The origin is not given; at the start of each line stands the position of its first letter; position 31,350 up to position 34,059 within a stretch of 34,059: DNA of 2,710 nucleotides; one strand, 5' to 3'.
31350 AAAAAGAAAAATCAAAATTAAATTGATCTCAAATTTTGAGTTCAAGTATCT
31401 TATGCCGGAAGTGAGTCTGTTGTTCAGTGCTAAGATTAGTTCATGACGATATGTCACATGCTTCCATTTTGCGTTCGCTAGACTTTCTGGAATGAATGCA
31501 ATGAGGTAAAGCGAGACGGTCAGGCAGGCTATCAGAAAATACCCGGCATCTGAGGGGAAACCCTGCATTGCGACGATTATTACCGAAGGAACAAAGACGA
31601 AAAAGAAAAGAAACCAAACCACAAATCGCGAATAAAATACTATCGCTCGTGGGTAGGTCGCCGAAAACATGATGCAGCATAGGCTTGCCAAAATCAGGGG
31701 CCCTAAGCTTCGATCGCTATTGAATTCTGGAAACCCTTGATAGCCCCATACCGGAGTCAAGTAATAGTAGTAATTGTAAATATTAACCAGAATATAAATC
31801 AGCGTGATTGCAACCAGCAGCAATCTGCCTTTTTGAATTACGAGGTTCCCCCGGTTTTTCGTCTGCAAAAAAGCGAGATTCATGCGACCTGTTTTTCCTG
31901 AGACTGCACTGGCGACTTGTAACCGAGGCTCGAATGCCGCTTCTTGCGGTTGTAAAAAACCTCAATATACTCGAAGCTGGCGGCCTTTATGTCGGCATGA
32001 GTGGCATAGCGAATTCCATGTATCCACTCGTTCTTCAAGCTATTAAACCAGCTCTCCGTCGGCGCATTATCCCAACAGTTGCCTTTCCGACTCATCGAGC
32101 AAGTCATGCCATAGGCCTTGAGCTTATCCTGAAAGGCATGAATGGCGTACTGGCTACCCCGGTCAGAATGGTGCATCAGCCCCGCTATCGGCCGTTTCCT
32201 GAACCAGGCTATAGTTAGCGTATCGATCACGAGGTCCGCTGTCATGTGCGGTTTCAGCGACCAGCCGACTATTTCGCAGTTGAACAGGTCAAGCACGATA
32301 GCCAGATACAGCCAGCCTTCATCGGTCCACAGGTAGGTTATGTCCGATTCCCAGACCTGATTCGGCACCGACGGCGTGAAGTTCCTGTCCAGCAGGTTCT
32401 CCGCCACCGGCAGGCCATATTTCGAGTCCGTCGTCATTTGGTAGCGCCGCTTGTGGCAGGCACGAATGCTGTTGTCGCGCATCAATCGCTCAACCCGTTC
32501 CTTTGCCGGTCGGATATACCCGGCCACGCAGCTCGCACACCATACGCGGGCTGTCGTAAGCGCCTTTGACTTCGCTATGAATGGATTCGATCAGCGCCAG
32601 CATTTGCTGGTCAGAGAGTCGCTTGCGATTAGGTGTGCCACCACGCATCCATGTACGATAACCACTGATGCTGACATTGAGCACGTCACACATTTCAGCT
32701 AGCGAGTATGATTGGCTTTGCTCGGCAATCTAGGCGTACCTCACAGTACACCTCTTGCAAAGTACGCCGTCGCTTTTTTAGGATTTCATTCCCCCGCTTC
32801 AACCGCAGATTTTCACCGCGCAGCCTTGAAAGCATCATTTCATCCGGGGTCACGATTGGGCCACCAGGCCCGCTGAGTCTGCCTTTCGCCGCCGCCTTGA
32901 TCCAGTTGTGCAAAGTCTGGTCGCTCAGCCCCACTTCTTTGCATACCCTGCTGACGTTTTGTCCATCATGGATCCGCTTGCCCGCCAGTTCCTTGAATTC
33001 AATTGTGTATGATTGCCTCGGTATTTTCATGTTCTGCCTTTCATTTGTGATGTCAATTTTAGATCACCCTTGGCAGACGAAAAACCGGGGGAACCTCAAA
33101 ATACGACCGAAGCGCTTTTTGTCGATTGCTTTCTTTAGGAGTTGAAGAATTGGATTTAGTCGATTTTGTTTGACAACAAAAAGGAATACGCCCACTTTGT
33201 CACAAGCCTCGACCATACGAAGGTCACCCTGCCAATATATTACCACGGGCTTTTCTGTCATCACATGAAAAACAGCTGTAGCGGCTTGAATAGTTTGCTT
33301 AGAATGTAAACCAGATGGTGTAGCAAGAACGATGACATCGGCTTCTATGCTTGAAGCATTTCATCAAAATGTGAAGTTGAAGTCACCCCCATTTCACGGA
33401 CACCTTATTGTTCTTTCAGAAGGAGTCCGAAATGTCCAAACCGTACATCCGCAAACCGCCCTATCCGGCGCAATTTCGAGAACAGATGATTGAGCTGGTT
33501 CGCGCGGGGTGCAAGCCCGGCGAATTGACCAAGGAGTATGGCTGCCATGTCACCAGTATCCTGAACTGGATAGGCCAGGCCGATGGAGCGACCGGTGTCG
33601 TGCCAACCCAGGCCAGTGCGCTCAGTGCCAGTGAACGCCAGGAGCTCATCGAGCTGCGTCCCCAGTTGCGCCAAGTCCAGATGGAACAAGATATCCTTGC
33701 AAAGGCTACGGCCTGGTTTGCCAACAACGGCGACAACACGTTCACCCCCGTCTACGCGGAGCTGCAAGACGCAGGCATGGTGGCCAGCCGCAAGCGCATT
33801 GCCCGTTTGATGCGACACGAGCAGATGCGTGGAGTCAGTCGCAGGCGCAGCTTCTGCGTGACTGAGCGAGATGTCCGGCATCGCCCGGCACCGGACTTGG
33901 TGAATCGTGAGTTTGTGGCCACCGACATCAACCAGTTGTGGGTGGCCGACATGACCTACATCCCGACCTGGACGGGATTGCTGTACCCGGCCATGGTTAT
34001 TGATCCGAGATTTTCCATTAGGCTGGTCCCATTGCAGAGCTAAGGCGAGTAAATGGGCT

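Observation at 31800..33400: IS3-family insertion created a chimeric start for the Wzy-like gene and left only an internal fragment of a WbpB-like oxidoreductase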

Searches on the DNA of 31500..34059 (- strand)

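Call 20: search_dna_similar(query=window:31835-33105:-, collection=plasmids, mode=distant, max_rows=15)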
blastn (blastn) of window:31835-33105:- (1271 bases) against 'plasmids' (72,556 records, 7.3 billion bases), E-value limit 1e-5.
Records with a match: 2738; places in all: 3723; records where one place covers at least 80% of the query: 2.
Best place of each record, by identity: 80-90% 71; 60-80% 2667.
By first word of the organism name: Escherichia 1188; Klebsiella 569; Enterobacter 201; Citrobacter 159; Shigella 146; Salmonella 78; Pseudomonas 39; Pantoea 37; Raoultella 36; Roseomonas 28; and 61 more.
By predicted mobility (MOB-suite, as given by PLSDB): conjugative 1603; non-mobilizable 640; mobilizable 495.
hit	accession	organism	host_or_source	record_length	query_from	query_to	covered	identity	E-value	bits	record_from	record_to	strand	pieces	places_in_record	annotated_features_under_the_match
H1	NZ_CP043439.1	Cupriavidus campinensis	cell culture,soil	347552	171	1203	81%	71.4%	1e-140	508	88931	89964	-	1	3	IS3 family transposase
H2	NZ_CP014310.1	Burkholderia sp. PAMC 26561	single cell,lichen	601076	8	1042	81%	67.1%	1e-76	296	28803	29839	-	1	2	none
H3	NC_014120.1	Paraburkholderia atlantica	-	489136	187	1196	79%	66.8%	1e-76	295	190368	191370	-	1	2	none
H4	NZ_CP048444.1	Burkholderia multivorans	Homo sapiens,sputum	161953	187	1161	77%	68.3%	4e-89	337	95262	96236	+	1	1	IS3 family transposase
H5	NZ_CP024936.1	Paraburkholderia graminis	soil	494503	187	1161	77%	67.5%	3e-77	297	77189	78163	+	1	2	IS3 family transposase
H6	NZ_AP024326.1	Caballeronia sp. NK8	-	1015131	318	1206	70%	70.3%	6e-106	393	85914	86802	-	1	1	record has no annotation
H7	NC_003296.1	Ralstonia pseudosolanacearum GMI1000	-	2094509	184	1089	71%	68.5%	1e-83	319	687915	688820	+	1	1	none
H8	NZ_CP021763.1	Ralstonia pseudosolanacearum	Solanum lycopersicum,Tomato with ...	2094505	184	1089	71%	68.5%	1e-83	319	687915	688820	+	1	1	none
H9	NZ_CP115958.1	Ralstonia pseudosolanacearum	Solanum lycopersicum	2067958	184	1089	71%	68.5%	1e-83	319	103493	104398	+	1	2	none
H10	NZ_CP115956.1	Ralstonia pseudosolanacearum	Solanum tuberosum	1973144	186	1078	70%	69.0%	3e-91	344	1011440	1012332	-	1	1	none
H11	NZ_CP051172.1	Ralstonia pseudosolanacearum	Whole organism,potato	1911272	186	1078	70%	69.0%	3e-91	344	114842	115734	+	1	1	none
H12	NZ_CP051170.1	Ralstonia pseudosolanacearum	Whole organism,potato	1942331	186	1078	70%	68.9%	3e-90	340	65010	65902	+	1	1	none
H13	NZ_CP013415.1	Burkholderia ubonensis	soil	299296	319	1161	66%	69.8%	1e-94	354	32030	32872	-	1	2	IS3 family transposase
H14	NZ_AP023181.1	Paraburkholderia sp. PGU19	Physopelta gutta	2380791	253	1079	65%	70.9%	2e-106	395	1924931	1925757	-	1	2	none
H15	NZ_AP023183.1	Paraburkholderia sp. PGU19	Physopelta gutta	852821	253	1079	65%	70.9%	2e-106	395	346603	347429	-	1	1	IS3 family transposase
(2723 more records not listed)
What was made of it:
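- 31841..33098 (-): IS#1: a decayed IS3-family (IS407-like) element of 1257-1258 bp. About 70% nt identity to Burkholderiales IS3-family elements (call 20).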

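Call 30: get_annotated_region(hit=H1, flank=400)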
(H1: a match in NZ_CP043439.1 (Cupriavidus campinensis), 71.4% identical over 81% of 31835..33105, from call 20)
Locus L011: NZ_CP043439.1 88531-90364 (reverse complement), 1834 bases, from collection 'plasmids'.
description: Cupriavidus campinensis strain MJ1 plasmid unnamed2, complete sequence
organism: Cupriavidus campinensis (NCBI taxid 151783)
taxonomy: Bacteria; Pseudomonadota; Betaproteobacteria; Burkholderiales; Burkholderiaceae; Cupriavidus; Cupriavidus campinensis
host: -; source: cell culture,soil; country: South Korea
typing (MOB-suite, as given by PLSDB): conjugative; replicon rep_cluster_332; relaxase MOBP; mating-pair formation MPF_F
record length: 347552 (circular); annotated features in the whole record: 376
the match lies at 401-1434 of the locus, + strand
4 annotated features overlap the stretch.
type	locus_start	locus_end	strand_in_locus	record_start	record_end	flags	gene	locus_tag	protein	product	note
CDS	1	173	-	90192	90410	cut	-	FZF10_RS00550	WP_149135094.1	hypothetical protein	-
CDS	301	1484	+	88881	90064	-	-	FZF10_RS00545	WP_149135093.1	IS3 family transposase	-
CDS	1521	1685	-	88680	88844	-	-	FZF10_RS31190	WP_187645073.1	hypothetical protein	-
CDS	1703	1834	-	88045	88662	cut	-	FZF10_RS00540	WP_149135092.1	hypothetical protein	-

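Call 62: search_rna_families(source=window, start=31500, end=34059, threshold=evalue, max_evalue=1)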
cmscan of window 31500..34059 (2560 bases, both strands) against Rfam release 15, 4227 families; matches with E-value up to 1: 0.
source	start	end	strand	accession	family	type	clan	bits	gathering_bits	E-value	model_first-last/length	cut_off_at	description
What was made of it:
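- Tried and rejected: Rfam scan of 31500-34059 found nothing (call 62).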

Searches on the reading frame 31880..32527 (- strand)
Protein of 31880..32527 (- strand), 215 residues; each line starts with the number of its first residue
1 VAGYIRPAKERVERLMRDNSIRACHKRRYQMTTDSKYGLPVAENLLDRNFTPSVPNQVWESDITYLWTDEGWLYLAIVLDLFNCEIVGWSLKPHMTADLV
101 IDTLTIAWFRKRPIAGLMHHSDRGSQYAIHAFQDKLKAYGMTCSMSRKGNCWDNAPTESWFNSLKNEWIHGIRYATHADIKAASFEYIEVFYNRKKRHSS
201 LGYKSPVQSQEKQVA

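Call 11: search_protein_families(library=pfam, proteins=[window:31880-32527:-], max_evalue=0.01)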
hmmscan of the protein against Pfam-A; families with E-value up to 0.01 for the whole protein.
window:31880-32527:- (215 aa): 3 families
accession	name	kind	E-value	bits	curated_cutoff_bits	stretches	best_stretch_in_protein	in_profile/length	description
PF00665.32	rve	-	1.2e-25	90.1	32.6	1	55-151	4-102/102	Integrase core domain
PF13333.12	rve_2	-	4.2e-11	43.2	22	1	158-211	1-53/56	Integrase core domain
PF13683.12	rve_3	-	4.1e-10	39.7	26.5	1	140-206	2-67/67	Integrase core domain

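Call 12: search_protein_families(library=ncbifam, proteins=[window:31880-32527:-], max_evalue=0.01)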
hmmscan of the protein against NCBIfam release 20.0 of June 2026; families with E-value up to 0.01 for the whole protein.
window:31880-32527:- (215 aa): 3 families
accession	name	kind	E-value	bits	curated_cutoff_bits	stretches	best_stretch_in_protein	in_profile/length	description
NF033516.0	transpos_IS3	equivalog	1.3e-80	271.5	160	1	8-208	167-367/369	IS3 family transposase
NF033577.2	transpos_IS481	equivalog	5.7e-19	68.7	224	1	33-208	122-282/284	IS481 family transposase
NF006918.0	PRK09409.1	subfamily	0.0011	18.6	597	1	49-208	119-283/301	IS2 transposase TnpB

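Call 31: find_homologous_proteins(query=window:31883-32527:-, max_evalue=1e-20)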
Query window:31883-32527:- (215 aa): 7999 proteins with E <= 1e-20 among 8000 candidates; the best 120 are listed.
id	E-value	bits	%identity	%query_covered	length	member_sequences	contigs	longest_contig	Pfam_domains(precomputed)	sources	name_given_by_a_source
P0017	5.3e-137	473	100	93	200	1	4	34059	PF00665.33,PF13333.13,PF13683.13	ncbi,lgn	-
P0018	1.3e-118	412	80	97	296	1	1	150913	PF00665.33,PF13333.13,PF13683.13,PF13276.13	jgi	-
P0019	1.4e-118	412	80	97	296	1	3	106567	PF00665.33,PF13333.13,PF13683.13,PF13276.13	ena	-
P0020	5.1e-117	407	81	97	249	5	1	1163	PF00665.33,PF13333.13,PF13683.13,PF13276.13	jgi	jgi:transposase InsO family protein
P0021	3.5e-116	404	83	95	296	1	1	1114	PF00665.33,PF13333.13,PF13683.13,PF13276.13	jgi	jgi:transposase InsO family protein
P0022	6.8e-116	404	82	95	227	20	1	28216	PF00665.33,PF13333.13,PF13683.13,PF13276.13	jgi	jgi:putative transposase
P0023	7.4e-116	403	78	97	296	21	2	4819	PF00665.33,PF13333.13,PF13683.13,PF13276.13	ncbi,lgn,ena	-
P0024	8.7e-116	403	82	95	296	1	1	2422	PF00665.33,PF13333.13,PF13683.13,PF13276.13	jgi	jgi:transposase InsO family protein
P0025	1.3e-115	403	80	97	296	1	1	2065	PF00665.33,PF13333.13,PF13683.13,PF13276.13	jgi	jgi:putative transposase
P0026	1.4e-115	402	78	97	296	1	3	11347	PF00665.33,PF13333.13,PF13683.13,PF13276.13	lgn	-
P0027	1.5e-115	402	80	97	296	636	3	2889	PF00665.33,PF13333.13,PF13683.13,PF13276.13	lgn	-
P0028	2.9e-115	401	80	97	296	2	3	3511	PF00665.33,PF13333.13,PF13683.13,PF13276.13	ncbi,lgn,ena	-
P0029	3.4e-115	401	80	97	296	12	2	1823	PF00665.33,PF13333.13,PF13683.13,PF13276.13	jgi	-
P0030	4.3e-115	401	78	97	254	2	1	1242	PF00665.33,PF13333.13,PF13683.13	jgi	jgi:transposase InsO family protein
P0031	4.3e-115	401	77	97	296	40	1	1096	PF00665.33,PF13333.13,PF13683.13,PF13276.13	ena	-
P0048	4.0e-113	394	76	97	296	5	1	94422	PF00665.33,PF13333.13,PF13683.13,PF13276.13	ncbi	-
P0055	7.5e-113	394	78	97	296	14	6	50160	PF00665.33,PF13333.13,PF13683.13,PF13276.13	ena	-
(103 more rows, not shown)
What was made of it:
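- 31841..33098 (-): The closest intact OrfB proteins are 296 aa at 80-83% identity (call 31).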

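Call 32: find_encoding_contigs(protein=P0019, flank=1500, max_places=4)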
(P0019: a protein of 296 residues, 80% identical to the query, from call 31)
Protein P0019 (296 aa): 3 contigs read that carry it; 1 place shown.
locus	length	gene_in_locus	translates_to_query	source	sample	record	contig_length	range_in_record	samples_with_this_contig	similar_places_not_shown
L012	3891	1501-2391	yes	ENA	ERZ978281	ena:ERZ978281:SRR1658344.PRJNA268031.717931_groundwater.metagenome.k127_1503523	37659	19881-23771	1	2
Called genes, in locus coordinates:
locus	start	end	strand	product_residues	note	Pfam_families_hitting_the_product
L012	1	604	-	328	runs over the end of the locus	-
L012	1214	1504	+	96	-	PF01527:HTH_Tnp_1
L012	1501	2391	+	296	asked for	PF13276:HTH_21, PF00665:rve, PF13683:rve_3 (weak), PF13333:rve_2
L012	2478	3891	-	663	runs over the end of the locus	PF02518:HATPase_c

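Call 33: find_encoding_contigs(protein=P0017, flank=3000, max_places=6)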
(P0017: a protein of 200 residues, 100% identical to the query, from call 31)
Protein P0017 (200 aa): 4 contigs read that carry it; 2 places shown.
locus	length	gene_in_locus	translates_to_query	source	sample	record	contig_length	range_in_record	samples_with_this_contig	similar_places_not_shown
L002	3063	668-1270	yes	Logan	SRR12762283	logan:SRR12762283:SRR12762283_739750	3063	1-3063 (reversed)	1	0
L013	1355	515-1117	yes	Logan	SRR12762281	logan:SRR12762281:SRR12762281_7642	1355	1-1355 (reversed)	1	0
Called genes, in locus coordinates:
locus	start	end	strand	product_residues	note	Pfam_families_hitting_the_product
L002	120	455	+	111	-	PF01527:HTH_Tnp_1, PF13542:HTH_Tnp_ISL3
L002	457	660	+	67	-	-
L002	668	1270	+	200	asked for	PF00665:rve, PF13683:rve_3, PF13333:rve_2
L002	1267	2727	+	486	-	-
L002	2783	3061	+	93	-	?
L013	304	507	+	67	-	-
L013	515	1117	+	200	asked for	PF00665:rve, PF13683:rve_3, PF13333:rve_2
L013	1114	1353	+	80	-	?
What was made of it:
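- All four contigs that carry this orfB piece have wzy downstream (call 33). Every contig carrying this orfB piece has wzy downstream (call 33).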

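Call 42: find_encoding_contigs(protein=P0048, flank=700, max_places=5)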
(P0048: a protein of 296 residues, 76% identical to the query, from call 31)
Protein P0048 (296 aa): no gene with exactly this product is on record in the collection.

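Call 43: find_encoding_contigs(protein=P0055, flank=700, max_places=6)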
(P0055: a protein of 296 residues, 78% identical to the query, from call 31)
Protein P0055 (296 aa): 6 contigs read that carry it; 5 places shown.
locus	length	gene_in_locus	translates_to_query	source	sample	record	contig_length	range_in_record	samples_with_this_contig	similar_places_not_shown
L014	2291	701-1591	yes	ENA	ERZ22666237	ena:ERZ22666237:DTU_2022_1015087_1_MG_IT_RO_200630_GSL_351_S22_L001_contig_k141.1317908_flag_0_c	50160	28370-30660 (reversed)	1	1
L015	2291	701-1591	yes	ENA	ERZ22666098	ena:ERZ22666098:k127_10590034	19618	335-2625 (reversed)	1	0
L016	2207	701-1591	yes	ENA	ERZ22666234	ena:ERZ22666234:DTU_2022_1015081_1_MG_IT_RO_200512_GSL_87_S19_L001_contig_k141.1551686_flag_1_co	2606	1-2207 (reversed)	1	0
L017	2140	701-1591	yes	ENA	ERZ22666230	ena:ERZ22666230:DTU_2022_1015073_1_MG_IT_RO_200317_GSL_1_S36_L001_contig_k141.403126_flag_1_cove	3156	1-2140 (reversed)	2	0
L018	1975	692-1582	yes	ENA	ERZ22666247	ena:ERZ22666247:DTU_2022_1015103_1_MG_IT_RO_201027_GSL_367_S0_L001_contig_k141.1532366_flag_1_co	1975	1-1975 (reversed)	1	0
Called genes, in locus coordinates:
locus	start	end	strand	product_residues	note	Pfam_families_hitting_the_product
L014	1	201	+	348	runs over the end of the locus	PF11740:KfrA_N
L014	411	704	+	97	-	PF01527:HTH_Tnp_1, PF13542:HTH_Tnp_ISL3 (weak), PF13518:HTH_28 (weak), PF13384:HTH_23 (weak)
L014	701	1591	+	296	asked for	PF13276:HTH_21, PF00665:rve, PF13683:rve_3, PF13333:rve_2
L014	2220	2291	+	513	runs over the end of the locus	PF00665:rve, PF22483:Mu-transpos_C_2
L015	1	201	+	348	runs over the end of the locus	PF11740:KfrA_N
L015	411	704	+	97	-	PF01527:HTH_Tnp_1, PF13542:HTH_Tnp_ISL3 (weak), PF13518:HTH_28 (weak), PF13384:HTH_23 (weak)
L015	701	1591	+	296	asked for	PF13276:HTH_21, PF00665:rve, PF13683:rve_3, PF13333:rve_2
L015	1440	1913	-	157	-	-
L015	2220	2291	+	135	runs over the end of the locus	?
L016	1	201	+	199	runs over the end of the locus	?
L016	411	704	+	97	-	PF01527:HTH_Tnp_1, PF13542:HTH_Tnp_ISL3 (weak), PF13518:HTH_28 (weak), PF13384:HTH_23 (weak)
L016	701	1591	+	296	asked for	PF13276:HTH_21, PF00665:rve, PF13683:rve_3, PF13333:rve_2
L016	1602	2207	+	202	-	?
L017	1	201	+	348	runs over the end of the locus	PF11740:KfrA_N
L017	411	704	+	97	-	PF01527:HTH_Tnp_1, PF13542:HTH_Tnp_ISL3 (weak), PF13518:HTH_28 (weak), PF13384:HTH_23 (weak)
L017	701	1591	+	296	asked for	PF13276:HTH_21, PF00665:rve, PF13683:rve_3, PF13333:rve_2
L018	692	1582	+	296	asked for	PF13276:HTH_21, PF00665:rve, PF13683:rve_3, PF13333:rve_2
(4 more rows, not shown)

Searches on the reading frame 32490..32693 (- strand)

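Call 11: search_protein_families(library=pfam, proteins=[window:32490-32693:-], max_evalue=0.01)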
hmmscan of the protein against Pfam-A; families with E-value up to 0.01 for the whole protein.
window:32490-32693:- (67 aa): 1 family
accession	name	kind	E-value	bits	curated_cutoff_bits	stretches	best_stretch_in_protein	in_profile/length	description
PF13276.12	HTH_21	-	0.00095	19.8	28.1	1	28-58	3-33/60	HTH-like domain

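Call 12: search_protein_families(library=ncbifam, proteins=[window:32490-32693:-], max_evalue=0.01)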
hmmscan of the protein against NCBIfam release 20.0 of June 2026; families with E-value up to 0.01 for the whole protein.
window:32490-32693:- (67 aa): 1 family
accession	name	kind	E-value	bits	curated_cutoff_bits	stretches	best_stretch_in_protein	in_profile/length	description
NF033516.0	transpos_IS3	equivalog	1.1e-06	28.1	160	1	1-59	106-163/369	IS3 family transposase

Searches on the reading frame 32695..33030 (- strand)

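Call 11: search_protein_families(library=pfam, proteins=[window:32695-33030:-], max_evalue=0.01)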
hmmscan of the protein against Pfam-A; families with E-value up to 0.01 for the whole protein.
window:32695-33030:- (111 aa): 5 families
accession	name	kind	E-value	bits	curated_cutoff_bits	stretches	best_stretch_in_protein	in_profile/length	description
PF01527.26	HTH_Tnp_1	-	9.8e-10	39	24.1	1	5-78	4-71/75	Transposase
PF13542.12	HTH_Tnp_ISL3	-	1.7e-07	31.1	27.4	1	4-47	8-50/51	Helix-turn-helix domain of transposase family ISL3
PF13551.12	HTH_29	-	5.8e-06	26.8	28.1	1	21-54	9-43/64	Winged helix-turn helix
PF13384.12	HTH_23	-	8.8e-05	22.6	24.6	1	19-54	13-48/50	Homeodomain-like domain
PF13518.12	HTH_28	-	0.0054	17.2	25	0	20-50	9-39/52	Helix-turn-helix domain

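Call 12: search_protein_families(library=ncbifam, proteins=[window:32695-33030:-], max_evalue=0.01)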
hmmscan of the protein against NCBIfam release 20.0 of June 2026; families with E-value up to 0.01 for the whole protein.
window:32695-33030:- (111 aa): 5 families
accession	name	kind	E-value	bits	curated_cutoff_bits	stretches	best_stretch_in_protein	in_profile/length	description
NF033516.0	transpos_IS3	equivalog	2.6e-10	40.1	160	1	11-92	1-86/369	IS3 family transposase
NF038385.1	IS66_access_TnpA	equivalog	6.5e-05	22.6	150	1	2-58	83-140/190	IS66-like element accessory protein TnpA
NF047595.1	IS66_ISRel24_TnpA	equivalog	0.0011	19.5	74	1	5-48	2-46/113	IS66-like element accessory protein TnpA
NF033577.2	transpos_IS481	equivalog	0.0011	18.6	224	1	20-51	10-41/284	IS481 family transposase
NF049860.1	cyano_PGR5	equivalog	0.0071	16.3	50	0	11-48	17-55/65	cyclic electron transport protein PGR5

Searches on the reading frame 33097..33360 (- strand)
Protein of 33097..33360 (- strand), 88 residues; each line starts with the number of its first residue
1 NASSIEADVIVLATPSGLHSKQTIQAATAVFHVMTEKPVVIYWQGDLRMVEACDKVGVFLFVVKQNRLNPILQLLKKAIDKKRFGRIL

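Call 11: search_protein_families(library=pfam, proteins=[window:33097-33360:-], max_evalue=0.01)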
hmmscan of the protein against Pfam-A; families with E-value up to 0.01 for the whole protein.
seq(88 aa): 1 family
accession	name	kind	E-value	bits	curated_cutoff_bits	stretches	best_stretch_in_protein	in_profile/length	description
PF01408.29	GFO_IDH_MocA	-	1.9e-09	38.7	24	1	6-62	62-118/120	Oxidoreductase family, NAD-binding Rossmann fold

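Call 12: search_protein_families(library=ncbifam, proteins=[window:33097-33360:-], max_evalue=0.01)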
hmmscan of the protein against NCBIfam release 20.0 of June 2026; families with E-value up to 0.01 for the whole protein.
seq(88 aa): 6 families
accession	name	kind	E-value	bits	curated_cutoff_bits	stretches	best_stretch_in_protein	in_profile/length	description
NF052479.1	LevoglcsnDh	equivalog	3.2e-11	42.6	650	1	6-88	73-155/386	levoglucosan dehydrogenase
NF040723.1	UDP-GlcNAcDh_Arch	equivalog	3.1e-09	36.8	450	1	6-87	60-141/302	UDP-N-acetylglucosamine 3-dehydrogenase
TIGR04380.1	myo_inos_iolG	equivalog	2.9e-08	33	355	1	6-87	64-145/330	inositol 2-dehydrogenase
NF041392.1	XylDh_Gfo6_Halo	equivalog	6.3e-07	28.5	350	1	7-83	83-159/350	D-xylose 1-dehydrogenase Gfo6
NF052679.1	InsChiInosDhIolG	equivalog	0.00045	19.4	540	1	6-86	66-147/343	bifunctional inositol 2-dehydrogenase/D-chiro-inositol 1-dehydrogenase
NF008607.0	PRK11579.1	subfamily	0.0013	17.8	330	1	6-87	64-145/346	oxidoreductase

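Call 61: find_homologous_proteins(query=window:33097-33360:-, max_evalue=1e-10)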
Query seq(88 aa) (88 aa): 10 proteins with E <= 1e-10 among 12 candidates.
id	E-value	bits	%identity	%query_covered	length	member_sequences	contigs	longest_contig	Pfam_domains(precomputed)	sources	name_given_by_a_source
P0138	1.9e-27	112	100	63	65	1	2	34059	-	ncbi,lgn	-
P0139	5.5e-23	98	64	94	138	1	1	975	PF01408.29,PF22725.2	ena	-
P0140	3.9e-22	96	62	93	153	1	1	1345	PF01408.29,PF03447.23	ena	-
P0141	2.7e-21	93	61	91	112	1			PF01408.29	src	-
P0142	2.0e-20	90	63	86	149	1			PF01408.29,PF03447.23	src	-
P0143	3.6e-16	77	53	91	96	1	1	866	PF01408.29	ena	-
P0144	6.3e-16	76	53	94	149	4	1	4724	PF01408.29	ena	-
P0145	5.6e-15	73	58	83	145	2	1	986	PF01408.29,PF03447.23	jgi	-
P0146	4.2e-13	67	51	78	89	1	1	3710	PF01408.29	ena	-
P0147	8.0e-13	66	52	78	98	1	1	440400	PF01408.29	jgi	jgi:UDP-N-acetyl-2-amino-2-deoxyglucuronate dehydrogenase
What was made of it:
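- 33099..33371 (-): Fragment of a WlbA/WbpB-like UDP-GlcNAcA 3-dehydrogenase (Gfo/Idh/MocA), about residues 62-157 of roughly 350, with a frame disruption near 33345. One database homologue is named UDP-N-acetyl-2-amino-2-deoxyglucuronate dehydrogenase (call 61).
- Tried and rejected: The protein search with the wlbA fragment gave only short hits of 64% identity or less (call 61).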
